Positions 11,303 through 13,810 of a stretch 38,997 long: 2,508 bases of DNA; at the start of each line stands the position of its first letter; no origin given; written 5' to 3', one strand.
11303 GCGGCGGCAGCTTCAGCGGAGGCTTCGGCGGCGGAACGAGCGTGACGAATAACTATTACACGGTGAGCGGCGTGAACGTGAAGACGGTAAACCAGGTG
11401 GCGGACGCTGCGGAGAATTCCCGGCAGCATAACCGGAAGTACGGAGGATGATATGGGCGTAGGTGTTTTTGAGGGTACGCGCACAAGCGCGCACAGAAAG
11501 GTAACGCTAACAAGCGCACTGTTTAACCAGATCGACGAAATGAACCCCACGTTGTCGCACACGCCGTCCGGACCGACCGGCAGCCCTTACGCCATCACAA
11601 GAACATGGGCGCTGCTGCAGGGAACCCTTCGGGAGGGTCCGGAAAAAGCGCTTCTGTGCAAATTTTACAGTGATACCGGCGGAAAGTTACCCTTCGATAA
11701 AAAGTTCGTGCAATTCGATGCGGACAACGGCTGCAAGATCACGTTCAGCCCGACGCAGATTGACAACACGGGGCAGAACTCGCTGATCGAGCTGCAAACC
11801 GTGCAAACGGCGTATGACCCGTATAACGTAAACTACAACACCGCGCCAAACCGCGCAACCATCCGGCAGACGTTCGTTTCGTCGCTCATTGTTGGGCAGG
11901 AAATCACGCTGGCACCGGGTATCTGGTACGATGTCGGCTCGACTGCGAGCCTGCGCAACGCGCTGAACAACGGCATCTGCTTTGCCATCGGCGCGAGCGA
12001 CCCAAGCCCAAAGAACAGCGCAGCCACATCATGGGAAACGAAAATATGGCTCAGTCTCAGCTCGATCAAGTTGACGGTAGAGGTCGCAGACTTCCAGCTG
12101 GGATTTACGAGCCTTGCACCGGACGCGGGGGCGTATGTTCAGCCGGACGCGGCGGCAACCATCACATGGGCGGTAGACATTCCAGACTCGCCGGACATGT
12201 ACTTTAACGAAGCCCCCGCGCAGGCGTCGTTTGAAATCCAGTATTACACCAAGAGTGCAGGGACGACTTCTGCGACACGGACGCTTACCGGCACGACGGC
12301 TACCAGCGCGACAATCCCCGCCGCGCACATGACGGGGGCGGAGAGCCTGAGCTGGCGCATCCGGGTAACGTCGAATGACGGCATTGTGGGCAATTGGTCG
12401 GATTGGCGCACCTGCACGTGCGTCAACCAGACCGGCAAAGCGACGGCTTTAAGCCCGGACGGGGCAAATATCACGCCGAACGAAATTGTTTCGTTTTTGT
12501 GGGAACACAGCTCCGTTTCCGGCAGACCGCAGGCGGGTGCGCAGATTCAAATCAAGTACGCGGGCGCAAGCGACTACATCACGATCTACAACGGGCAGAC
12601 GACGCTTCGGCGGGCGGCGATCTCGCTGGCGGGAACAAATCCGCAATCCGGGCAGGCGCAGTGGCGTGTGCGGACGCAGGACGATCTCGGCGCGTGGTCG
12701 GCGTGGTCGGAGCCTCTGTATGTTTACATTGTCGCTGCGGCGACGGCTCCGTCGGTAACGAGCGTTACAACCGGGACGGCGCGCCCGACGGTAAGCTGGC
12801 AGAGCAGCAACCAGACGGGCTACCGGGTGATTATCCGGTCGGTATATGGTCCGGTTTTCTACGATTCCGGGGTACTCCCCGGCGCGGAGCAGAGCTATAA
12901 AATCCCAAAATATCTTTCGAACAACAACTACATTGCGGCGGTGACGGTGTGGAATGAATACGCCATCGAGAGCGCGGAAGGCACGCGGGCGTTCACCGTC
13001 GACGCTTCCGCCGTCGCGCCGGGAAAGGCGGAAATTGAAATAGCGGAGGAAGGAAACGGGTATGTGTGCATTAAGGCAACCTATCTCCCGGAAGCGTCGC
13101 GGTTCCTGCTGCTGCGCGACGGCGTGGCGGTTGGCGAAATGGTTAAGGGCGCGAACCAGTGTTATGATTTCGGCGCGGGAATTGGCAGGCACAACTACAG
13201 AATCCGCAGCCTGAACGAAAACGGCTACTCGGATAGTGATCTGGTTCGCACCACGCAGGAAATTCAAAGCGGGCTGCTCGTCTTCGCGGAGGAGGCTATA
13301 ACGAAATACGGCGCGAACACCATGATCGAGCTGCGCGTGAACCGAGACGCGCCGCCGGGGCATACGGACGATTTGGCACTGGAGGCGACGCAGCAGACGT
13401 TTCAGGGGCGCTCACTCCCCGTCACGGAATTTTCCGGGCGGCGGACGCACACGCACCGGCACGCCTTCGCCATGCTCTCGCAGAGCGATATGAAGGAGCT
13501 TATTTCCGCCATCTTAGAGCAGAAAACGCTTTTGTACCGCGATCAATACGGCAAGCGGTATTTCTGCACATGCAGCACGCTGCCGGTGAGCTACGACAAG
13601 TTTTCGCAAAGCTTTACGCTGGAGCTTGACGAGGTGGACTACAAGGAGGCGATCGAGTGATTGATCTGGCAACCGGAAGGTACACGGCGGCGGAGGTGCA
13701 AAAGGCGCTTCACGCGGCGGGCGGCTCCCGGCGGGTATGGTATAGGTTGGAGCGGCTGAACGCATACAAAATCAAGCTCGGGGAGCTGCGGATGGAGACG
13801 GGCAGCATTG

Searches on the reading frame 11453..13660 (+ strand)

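Call 35: search_protein_families(library=phrogs, proteins=[window:11453-13660:+], max_evalue=0.00001)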
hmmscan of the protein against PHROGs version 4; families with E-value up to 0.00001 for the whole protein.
window:11453-13660:+ (735 aa): 2 families
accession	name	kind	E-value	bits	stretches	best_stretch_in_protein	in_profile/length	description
phrog_37549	-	head and packaging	3.9e-18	65.6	2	253-516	579-848/1072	virion structural protein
phrog_10519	-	head and packaging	3.9e-12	46.1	2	225-538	159-476/831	virion structural protein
